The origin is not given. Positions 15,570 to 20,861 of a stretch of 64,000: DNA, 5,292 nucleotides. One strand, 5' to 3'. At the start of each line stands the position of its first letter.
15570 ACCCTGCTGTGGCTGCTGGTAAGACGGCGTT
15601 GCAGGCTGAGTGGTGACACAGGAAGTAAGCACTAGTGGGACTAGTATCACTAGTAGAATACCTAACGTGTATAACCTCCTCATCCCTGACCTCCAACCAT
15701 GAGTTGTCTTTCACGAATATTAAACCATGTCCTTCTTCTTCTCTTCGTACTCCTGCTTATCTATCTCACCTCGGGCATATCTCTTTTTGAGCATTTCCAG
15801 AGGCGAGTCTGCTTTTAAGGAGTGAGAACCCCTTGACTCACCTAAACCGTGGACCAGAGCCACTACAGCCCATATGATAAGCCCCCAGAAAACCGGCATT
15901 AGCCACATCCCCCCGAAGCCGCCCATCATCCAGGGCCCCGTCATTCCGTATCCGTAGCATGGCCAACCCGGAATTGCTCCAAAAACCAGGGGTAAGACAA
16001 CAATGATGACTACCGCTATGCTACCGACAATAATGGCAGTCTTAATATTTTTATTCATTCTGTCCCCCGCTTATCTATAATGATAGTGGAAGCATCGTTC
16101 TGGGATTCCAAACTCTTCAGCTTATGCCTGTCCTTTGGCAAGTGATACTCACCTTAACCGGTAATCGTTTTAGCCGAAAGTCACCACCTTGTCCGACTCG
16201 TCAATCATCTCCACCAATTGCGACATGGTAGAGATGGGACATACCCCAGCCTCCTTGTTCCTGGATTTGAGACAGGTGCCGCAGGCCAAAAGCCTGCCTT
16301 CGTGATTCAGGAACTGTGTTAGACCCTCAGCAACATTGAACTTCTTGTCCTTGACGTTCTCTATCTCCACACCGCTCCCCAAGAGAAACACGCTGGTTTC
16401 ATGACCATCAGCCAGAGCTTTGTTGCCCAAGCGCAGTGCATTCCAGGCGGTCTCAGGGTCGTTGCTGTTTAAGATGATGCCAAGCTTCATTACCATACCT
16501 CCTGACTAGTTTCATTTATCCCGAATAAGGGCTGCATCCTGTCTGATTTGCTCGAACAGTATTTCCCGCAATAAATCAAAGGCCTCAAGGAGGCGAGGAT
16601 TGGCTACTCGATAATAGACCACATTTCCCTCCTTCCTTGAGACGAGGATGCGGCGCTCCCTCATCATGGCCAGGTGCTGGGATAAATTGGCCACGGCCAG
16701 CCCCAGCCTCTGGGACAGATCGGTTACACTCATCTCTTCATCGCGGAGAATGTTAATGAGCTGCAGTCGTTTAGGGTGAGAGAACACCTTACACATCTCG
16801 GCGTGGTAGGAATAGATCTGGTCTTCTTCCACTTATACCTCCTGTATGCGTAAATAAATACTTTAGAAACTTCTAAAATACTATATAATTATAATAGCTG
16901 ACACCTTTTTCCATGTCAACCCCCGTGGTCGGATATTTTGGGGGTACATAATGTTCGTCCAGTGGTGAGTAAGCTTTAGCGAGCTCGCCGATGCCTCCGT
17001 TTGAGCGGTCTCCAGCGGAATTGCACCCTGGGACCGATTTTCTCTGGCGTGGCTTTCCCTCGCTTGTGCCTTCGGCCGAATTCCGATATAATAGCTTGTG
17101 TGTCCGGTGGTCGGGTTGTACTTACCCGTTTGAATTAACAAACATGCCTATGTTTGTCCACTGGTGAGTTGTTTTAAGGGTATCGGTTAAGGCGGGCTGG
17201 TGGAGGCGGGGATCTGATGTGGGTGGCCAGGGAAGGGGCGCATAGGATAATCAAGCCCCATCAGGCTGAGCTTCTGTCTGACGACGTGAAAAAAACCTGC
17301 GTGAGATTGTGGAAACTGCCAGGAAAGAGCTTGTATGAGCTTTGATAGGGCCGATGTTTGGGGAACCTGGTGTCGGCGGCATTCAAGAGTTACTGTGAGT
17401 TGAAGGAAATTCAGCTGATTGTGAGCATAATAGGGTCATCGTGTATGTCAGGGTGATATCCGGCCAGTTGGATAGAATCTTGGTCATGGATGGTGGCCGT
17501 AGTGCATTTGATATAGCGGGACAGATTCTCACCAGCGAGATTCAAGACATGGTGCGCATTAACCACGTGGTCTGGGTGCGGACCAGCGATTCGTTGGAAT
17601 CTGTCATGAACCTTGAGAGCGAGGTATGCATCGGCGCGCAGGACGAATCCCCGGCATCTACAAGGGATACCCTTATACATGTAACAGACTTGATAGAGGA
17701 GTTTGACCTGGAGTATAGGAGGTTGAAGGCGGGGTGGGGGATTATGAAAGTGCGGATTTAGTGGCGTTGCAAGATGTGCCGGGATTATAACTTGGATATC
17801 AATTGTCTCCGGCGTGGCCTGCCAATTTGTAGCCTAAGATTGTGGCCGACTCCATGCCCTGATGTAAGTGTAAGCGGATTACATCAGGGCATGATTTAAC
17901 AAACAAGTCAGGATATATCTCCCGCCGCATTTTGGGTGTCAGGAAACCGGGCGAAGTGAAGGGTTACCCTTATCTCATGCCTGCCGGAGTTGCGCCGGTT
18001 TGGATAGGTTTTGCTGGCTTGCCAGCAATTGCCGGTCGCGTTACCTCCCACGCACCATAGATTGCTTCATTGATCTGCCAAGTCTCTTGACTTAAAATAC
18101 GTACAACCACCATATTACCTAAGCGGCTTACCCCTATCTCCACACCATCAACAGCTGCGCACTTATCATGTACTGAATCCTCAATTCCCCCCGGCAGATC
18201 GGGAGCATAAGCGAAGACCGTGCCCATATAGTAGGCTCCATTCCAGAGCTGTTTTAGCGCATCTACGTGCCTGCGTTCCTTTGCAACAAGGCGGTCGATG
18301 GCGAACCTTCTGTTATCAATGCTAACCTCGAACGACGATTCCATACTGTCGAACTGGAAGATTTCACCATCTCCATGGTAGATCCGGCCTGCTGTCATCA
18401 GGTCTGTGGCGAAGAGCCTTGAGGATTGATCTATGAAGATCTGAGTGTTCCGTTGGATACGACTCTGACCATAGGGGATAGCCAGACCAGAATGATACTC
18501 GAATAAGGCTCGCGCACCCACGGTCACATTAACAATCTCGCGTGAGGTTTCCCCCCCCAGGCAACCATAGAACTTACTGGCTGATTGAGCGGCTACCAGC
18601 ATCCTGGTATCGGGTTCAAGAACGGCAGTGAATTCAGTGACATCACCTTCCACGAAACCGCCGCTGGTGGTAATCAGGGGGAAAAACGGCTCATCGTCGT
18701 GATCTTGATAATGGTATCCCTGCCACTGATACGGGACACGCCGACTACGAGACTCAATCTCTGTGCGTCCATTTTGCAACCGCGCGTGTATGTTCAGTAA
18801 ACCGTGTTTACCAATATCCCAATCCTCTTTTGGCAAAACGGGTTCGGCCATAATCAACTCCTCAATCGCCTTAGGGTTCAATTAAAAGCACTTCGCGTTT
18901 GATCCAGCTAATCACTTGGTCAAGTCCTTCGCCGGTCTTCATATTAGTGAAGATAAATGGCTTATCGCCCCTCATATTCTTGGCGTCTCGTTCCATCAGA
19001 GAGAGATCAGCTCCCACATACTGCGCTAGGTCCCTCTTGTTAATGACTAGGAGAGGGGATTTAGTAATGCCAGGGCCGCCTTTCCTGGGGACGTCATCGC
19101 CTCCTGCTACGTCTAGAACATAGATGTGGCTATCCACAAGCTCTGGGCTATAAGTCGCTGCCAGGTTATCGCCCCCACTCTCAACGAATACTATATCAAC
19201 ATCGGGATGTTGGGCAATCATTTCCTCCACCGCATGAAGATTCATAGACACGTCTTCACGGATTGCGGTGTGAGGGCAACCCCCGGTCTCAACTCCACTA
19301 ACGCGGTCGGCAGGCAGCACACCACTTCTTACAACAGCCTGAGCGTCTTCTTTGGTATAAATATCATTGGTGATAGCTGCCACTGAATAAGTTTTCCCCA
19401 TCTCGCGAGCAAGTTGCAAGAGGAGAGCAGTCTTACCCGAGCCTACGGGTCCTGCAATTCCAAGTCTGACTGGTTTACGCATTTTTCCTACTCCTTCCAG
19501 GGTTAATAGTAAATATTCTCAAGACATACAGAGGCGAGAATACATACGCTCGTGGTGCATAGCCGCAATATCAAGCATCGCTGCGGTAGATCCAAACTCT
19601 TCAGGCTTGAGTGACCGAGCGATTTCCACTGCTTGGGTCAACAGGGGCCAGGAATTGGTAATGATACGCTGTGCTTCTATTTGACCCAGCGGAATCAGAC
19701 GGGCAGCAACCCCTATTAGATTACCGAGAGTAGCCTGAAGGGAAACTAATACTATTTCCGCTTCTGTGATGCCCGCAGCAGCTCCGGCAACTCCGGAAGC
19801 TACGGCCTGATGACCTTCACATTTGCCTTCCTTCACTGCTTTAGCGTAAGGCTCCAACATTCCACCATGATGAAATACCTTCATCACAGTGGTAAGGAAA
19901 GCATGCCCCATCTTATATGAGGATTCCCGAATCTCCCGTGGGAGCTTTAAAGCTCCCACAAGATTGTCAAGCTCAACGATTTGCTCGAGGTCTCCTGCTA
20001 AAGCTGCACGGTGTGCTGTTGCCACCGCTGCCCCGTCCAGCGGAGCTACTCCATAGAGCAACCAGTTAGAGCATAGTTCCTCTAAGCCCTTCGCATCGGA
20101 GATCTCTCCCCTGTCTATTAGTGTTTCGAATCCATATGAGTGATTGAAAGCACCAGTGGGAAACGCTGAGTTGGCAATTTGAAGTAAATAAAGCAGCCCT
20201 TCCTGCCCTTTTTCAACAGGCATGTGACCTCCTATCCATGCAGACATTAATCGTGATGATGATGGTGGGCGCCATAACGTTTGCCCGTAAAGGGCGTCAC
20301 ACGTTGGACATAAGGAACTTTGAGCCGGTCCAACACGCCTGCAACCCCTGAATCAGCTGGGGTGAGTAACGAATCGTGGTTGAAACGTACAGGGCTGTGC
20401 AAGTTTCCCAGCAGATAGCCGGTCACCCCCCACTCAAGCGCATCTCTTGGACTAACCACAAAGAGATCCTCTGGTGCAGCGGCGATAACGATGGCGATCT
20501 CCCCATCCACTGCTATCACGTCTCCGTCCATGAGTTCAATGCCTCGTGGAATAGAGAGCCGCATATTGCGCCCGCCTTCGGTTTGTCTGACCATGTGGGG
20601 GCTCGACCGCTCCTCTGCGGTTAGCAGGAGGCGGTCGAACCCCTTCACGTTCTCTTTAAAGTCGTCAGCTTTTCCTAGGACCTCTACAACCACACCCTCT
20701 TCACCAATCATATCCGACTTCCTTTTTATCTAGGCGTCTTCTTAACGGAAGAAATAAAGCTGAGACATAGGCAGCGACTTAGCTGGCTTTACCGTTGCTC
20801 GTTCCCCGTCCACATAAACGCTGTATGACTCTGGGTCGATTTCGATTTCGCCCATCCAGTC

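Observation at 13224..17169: The 3' end of dnaN is present three times as direct repeats: att-like scars that make the sliding-clamp gene an island insertion site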

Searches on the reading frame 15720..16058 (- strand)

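Call 6: search_protein_families(library=pfam, proteins=[window:15720-16058:-], max_evalue=0.01)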
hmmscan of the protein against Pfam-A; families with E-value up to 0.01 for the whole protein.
window:15720-16058:- (112 aa): 1 family
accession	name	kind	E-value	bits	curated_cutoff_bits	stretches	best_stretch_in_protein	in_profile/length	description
PF09851.14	SHOCT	-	1.2e-09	38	27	1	86-110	2-26/28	Short C-terminal domain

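Call 75: search_protein_families(library=padloc, proteins=[window:15720-16058:-], max_evalue=0.001)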
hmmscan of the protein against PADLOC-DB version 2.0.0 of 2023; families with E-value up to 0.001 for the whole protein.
window:15720-16058:- (112 aa): 0 families

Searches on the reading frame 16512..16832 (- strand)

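Call 6: search_protein_families(library=pfam, proteins=[window:16512-16832:-], max_evalue=0.01)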
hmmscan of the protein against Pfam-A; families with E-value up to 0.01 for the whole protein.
window:16512-16832:- (106 aa): 8 families
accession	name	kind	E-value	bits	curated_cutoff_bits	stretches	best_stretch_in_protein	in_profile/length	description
PF01022.26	HTH_5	-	2.9e-11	43.5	22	1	19-62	1-44/47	Bacterial regulatory protein, arsR family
PF12840.13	HTH_20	-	1.8e-08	34.7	27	1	17-65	1-50/51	Helix-turn-helix domain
PF25212.1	HVO_A0114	-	4.1e-05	23.7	27.6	1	13-71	16-74/84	HVO_A0114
PF21476.4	PF0610-like_N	-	0.00018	22.1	33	1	22-54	3-35/50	PF0610-like, N-terminal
PF13412.12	HTH_24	-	0.00025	21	21.9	1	28-60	12-44/48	Winged helix-turn-helix DNA-binding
PF09339.16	HTH_IclR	-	0.00041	20.5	22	1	31-64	16-49/52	IclR helix-turn-helix domain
PF13443.12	HTH_26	-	0.00067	20.3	22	1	25-54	2-31/63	Cro/C1-type HTH DNA-binding domain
PF12802.13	MarR_2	-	0.0017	18.9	27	1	25-66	11-53/61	MarR family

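Call 75: search_protein_families(library=padloc, proteins=[window:16512-16832:-], max_evalue=0.001)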
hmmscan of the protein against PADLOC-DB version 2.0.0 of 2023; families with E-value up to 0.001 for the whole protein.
window:16512-16832:- (106 aa): 7 families
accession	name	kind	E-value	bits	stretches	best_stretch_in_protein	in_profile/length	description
PDLC01720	Csa3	-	7.5e-15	53.5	1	14-96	19-110/118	Csa3_1_CAS-I-II-III-IV-V-VI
PDLC01438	Csa3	-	2.8e-12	45.3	1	10-92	138-217/305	"CAS-I,CAS-II,CAS-III,CAS-IV,CAS-V,CAS-VI; associated_signaling"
PDLC02342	AbiB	-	7.2e-05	20.5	1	5-63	112-165/220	AbiB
PDLC04370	PDC-M05A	-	0.00025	19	1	26-80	23-77/194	-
PDLC01434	CasR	-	0.00051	17.9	1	19-70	127-178/191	"CAS-I,CAS-II,CAS-III,CAS-IV,CAS-V,CAS-VI; associated_signaling"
PDLC04368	PDC-M05A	-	0.00052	17.9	1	23-80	19-75/201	-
PDLC01268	CasR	-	0.00075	17.5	1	20-71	124-174/179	"CAS-I,CAS-II,CAS-III,CAS-IV,CAS-V,CAS-VI; associated_signaling"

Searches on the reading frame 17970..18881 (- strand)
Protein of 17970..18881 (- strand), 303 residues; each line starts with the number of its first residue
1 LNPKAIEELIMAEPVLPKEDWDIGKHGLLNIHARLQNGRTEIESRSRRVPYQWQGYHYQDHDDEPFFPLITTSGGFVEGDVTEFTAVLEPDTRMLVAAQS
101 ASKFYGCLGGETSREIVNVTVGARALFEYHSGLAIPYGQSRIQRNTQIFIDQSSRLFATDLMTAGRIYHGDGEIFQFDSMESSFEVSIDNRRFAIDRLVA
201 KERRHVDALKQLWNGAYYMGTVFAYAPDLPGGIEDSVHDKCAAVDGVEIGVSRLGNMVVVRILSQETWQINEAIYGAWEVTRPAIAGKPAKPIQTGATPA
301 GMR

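Call 6: search_protein_families(library=pfam, proteins=[window:17970-18881:-], max_evalue=0.01)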
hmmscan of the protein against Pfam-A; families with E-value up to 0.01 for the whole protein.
window:17970-18881:- (303 aa): 1 family
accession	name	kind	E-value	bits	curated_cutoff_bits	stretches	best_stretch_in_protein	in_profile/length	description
PF01774.22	UreD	-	1.7e-36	126.7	27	1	69-268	2-200/201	UreD urease accessory protein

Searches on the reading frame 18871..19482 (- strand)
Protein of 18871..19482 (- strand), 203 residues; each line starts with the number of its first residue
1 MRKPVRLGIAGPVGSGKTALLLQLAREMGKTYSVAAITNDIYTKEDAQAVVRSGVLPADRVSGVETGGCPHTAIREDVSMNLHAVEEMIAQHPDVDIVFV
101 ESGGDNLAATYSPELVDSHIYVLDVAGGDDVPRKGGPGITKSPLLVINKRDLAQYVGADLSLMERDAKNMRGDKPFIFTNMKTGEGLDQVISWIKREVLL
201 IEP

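Call 6: search_protein_families(library=pfam, proteins=[window:18871-19482:-], max_evalue=0.01)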
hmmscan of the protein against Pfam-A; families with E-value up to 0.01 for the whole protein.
window:18871-19482:- (203 aa): 6 families
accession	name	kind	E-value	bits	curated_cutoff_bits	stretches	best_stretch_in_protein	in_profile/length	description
PF02492.25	cobW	-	3.2e-36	125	20.7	1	7-177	3-179/180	CobW/HypB/UreG, nucleotide-binding domain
PF13238.12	AAA_18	-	0.0029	18.5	29.4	1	8-59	2-45/128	AAA domain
PF06068.19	TIP49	-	0.0044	16.7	23.8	1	9-45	55-92/347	TIP49 P-loop domain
PF03308.22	MeaB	-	0.0047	16.4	23.1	0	6-196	35-233/273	Methylmalonyl Co-A mutase-associated GTPase MeaB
PF04665.18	Pox_A32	-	0.0051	16.7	22.8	1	2-36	11-45/242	Poxvirus A32 protein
PF03193.22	RsgA_GTPase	-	0.0075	16.5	30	0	142-199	55-109/174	RsgA GTPase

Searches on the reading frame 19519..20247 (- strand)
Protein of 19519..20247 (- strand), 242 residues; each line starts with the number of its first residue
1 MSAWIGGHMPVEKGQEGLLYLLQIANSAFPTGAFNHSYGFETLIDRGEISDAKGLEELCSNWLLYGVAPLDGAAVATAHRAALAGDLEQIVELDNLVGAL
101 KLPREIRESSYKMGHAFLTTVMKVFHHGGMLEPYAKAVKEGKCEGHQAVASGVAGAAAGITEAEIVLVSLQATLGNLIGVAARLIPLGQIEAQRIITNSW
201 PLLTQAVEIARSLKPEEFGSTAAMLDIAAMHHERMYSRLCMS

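Call 7: search_protein_families(library=pfam, proteins=[window:19519-20247:-], max_evalue=0.01)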
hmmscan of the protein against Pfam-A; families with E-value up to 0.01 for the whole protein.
window:19519-20247:- (242 aa): 1 family
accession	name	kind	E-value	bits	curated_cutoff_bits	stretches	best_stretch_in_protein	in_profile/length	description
PF01730.21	UreF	-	3.1e-40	138.4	23.3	1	49-197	1-148/151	UreF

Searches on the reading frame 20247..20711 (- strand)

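Call 7: search_protein_families(library=pfam, proteins=[window:20247-20711:-], max_evalue=0.01)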
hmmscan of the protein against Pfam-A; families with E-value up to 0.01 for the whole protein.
window:20247-20711:- (154 aa): 2 families
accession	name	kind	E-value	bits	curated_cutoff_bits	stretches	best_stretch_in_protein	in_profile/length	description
PF05194.17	UreE_C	-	7.3e-08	33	23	1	81-153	1-76/87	UreE urease accessory protein, C-terminal domain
PF02814.20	UreE_N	-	0.0013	18.7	26.9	1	26-70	14-58/62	UreE urease accessory protein, N-terminal domain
